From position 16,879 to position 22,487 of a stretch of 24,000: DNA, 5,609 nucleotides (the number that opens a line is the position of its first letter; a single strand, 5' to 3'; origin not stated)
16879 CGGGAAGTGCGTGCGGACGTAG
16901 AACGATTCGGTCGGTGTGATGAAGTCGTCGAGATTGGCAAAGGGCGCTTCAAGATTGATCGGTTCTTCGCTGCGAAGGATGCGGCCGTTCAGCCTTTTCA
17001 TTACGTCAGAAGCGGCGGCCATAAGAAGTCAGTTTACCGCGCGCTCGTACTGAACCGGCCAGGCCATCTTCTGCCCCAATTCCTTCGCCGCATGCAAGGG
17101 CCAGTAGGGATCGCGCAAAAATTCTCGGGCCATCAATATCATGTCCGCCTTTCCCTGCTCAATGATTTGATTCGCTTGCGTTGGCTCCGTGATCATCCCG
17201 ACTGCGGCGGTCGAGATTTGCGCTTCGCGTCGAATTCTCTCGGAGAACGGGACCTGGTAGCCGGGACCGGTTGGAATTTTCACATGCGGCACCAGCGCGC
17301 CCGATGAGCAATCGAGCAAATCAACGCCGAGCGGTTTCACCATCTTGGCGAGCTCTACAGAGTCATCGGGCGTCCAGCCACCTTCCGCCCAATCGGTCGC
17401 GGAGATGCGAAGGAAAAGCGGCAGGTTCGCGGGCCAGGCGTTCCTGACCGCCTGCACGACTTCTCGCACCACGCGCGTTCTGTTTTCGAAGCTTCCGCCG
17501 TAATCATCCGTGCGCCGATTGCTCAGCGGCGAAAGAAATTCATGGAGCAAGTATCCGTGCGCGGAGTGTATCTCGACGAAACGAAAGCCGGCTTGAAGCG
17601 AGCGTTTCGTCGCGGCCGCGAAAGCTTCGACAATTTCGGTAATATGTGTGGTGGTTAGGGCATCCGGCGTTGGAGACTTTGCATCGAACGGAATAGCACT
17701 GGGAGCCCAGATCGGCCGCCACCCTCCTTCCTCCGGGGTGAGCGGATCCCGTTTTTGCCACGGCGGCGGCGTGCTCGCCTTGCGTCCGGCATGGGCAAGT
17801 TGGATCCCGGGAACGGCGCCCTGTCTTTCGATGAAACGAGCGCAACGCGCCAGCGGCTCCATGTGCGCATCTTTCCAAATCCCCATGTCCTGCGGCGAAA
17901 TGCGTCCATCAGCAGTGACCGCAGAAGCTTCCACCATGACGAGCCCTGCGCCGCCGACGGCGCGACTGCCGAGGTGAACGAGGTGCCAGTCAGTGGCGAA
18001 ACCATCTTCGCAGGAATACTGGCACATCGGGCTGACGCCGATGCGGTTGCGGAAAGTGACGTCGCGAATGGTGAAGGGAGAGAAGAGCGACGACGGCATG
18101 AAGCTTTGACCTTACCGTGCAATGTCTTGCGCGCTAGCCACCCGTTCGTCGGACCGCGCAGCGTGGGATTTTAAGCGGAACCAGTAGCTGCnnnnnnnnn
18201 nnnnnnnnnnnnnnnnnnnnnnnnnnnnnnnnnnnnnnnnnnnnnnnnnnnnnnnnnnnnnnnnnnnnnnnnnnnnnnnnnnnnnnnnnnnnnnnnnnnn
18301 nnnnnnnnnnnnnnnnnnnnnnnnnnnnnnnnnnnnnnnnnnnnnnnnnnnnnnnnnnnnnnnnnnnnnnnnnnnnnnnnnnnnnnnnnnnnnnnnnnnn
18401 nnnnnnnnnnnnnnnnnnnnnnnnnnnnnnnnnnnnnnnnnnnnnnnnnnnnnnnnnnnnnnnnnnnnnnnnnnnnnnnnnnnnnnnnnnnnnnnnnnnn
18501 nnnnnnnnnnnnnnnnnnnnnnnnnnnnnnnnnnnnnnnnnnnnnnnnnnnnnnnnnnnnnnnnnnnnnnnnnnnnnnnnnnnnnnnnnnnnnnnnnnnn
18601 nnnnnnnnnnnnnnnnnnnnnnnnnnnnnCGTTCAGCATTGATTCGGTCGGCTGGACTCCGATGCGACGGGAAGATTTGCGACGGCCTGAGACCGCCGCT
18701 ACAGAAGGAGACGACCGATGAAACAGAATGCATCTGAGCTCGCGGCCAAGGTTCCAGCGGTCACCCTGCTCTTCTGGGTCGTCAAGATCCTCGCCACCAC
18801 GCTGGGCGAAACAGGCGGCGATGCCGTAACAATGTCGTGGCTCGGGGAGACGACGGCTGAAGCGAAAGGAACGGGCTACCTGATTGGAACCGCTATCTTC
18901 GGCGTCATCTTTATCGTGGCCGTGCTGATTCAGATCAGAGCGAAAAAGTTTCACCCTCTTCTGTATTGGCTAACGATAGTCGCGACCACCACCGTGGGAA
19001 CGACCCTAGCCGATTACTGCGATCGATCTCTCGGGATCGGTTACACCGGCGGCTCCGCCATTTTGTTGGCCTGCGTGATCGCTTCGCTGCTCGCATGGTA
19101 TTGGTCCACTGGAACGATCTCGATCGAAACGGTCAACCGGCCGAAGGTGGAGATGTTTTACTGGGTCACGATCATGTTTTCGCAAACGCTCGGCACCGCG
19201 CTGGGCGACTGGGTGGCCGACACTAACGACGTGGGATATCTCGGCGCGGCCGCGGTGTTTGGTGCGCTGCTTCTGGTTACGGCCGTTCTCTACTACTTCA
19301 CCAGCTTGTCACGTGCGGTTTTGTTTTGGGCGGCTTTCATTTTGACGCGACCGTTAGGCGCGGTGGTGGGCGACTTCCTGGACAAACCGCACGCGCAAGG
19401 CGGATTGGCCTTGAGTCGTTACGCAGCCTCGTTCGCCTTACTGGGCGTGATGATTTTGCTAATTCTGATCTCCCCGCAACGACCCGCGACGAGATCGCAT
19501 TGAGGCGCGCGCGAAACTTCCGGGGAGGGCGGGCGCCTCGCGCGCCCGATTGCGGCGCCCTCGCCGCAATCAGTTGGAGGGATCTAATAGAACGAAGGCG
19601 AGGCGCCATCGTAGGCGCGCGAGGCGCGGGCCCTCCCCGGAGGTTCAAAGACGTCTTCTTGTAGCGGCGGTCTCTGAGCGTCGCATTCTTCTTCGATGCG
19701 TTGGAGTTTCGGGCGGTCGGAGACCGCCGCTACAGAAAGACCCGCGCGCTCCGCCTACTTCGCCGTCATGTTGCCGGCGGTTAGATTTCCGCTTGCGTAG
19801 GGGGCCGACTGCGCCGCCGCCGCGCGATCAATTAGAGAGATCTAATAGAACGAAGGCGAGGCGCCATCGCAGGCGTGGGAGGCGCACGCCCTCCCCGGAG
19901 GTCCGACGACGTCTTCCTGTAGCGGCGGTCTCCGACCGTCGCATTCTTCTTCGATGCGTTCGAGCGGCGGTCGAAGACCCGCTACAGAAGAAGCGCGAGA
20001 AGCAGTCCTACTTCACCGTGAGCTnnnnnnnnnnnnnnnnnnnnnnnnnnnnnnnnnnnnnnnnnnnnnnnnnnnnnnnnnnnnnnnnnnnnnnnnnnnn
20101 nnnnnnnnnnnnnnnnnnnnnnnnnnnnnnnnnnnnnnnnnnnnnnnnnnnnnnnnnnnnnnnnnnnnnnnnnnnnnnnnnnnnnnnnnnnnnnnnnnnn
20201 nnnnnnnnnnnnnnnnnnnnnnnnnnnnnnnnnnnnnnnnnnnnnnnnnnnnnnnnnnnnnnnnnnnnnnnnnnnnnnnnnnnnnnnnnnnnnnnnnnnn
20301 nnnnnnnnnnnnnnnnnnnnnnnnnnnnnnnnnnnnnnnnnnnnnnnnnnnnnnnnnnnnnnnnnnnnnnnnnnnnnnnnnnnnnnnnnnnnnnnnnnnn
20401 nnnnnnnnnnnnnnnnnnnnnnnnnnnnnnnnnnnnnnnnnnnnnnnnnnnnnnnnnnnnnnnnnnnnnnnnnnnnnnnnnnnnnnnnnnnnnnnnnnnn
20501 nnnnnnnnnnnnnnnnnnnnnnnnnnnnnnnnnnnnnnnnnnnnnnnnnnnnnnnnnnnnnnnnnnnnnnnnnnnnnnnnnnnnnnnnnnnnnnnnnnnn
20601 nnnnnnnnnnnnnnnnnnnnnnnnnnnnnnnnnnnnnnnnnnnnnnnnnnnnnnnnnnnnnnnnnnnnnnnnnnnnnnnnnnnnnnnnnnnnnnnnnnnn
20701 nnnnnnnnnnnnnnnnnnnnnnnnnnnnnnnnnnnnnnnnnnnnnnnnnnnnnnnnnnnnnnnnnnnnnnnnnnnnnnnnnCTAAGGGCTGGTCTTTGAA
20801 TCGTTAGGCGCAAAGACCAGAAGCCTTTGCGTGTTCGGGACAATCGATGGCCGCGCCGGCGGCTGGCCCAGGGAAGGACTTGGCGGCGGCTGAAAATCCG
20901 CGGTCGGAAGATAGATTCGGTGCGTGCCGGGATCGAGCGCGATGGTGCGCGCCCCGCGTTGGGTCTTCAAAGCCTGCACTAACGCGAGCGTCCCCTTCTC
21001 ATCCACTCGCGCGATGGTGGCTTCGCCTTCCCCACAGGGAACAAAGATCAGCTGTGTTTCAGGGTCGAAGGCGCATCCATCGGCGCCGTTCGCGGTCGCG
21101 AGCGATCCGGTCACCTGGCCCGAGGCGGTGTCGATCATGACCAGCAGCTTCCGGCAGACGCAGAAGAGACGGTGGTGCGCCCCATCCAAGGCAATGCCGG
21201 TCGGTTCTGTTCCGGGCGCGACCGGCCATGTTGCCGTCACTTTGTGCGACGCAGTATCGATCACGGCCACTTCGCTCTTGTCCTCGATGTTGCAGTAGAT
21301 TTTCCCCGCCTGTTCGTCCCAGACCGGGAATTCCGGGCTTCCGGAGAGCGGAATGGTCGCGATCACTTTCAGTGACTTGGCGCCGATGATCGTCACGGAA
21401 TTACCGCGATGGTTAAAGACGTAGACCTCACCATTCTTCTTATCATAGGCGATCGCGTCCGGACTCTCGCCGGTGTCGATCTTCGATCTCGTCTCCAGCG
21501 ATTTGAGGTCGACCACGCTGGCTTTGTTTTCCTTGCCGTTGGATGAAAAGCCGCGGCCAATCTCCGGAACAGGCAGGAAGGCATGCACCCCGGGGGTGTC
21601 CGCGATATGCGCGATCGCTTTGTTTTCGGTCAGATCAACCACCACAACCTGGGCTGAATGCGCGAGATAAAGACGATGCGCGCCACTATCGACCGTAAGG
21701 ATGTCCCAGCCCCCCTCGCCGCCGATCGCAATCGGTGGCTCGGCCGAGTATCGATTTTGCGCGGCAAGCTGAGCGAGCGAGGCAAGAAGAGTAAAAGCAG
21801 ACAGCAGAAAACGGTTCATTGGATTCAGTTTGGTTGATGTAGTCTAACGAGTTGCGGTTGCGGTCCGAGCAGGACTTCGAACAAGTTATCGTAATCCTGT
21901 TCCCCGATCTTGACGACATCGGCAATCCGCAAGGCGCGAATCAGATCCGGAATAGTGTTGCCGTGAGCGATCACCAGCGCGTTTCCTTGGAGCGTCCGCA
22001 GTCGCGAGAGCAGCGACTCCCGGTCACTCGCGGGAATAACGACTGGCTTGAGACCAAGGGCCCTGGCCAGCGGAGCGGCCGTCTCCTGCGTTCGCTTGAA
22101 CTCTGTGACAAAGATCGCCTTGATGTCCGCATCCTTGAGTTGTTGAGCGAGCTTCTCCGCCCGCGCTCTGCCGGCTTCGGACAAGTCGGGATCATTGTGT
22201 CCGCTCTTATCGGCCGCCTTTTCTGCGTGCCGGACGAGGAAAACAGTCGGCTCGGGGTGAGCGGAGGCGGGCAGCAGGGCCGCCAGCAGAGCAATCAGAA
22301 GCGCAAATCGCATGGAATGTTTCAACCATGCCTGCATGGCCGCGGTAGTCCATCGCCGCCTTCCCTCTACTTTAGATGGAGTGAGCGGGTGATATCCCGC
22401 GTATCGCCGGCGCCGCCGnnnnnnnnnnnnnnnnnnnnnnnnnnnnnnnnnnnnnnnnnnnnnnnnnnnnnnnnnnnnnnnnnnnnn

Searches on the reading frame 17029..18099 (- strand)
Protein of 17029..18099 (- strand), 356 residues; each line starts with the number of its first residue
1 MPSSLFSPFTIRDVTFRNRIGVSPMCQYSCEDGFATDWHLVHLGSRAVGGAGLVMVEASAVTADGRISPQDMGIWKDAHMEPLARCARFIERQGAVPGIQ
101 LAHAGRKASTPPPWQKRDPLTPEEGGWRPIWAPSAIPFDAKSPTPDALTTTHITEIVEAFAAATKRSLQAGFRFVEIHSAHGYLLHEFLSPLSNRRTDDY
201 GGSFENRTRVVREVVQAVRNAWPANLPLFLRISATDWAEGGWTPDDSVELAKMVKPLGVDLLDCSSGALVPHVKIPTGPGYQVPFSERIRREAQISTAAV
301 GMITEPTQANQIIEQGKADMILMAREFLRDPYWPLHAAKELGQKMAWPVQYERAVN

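Call 83: search_protein_families(library=pfam, proteins=[window:17029-18099:-], max_evalue=0.0001)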
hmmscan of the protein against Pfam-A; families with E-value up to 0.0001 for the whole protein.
window:17029-18099:- (356 aa): 1 family
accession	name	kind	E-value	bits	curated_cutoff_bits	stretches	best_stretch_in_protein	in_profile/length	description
PF00724.26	Oxidored_FMN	-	8.8e-74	249.2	27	1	4-341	1-339/342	NADH:flavin oxidoreductase / NADH oxidase family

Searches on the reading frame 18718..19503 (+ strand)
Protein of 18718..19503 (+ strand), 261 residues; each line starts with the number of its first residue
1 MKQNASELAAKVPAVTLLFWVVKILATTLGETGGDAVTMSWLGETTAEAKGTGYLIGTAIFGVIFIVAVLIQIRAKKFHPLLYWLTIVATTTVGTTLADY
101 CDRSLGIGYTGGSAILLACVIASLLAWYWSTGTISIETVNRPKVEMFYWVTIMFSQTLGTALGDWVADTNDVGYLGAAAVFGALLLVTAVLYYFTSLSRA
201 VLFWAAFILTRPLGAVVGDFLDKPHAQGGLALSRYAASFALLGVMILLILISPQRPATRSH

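Call 83: search_protein_families(library=pfam, proteins=[window:18718-19503:+], max_evalue=0.0001)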
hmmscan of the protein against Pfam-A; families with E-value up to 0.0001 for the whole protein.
window:18718-19503:+ (261 aa): 1 family
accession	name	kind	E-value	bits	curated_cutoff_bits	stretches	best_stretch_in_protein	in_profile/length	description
PF03988.17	DUF347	-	1.4e-56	189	28.2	4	82-132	1-51/52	Repeat of Unknown Function (DUF347)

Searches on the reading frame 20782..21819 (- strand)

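Call 83: search_protein_families(library=pfam, proteins=[window:20782-21819:-], max_evalue=0.0001)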
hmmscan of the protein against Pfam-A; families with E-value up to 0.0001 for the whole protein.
window:20782-21819:- (345 aa): 2 families
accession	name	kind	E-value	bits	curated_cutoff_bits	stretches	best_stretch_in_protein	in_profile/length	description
PF21783.3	YNCE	-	1.7e-07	31.3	27.1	0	56-167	220-332/339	YNCE-like beta-propeller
PF25174.1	Beta-prop_THOC3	-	4.3e-05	23.1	305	0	167-300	54-184/272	THOC3 beta-propeller domain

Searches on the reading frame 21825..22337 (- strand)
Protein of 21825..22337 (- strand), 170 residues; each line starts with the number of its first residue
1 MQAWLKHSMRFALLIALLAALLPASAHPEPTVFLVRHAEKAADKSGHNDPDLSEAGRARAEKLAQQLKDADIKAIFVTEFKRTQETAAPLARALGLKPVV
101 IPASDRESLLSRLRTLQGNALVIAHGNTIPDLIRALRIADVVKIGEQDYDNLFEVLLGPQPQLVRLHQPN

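Call 83: search_protein_families(library=pfam, proteins=[window:21825-22337:-], max_evalue=0.0001)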
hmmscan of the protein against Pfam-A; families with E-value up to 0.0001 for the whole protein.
window:21825-22337:- (170 aa): 1 family
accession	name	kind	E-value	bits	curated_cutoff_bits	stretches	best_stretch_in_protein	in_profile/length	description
PF00300.27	His_Phos_1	-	3.2e-17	63.3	21.7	1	32-100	1-73/194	Histidine phosphatase superfamily (branch 1)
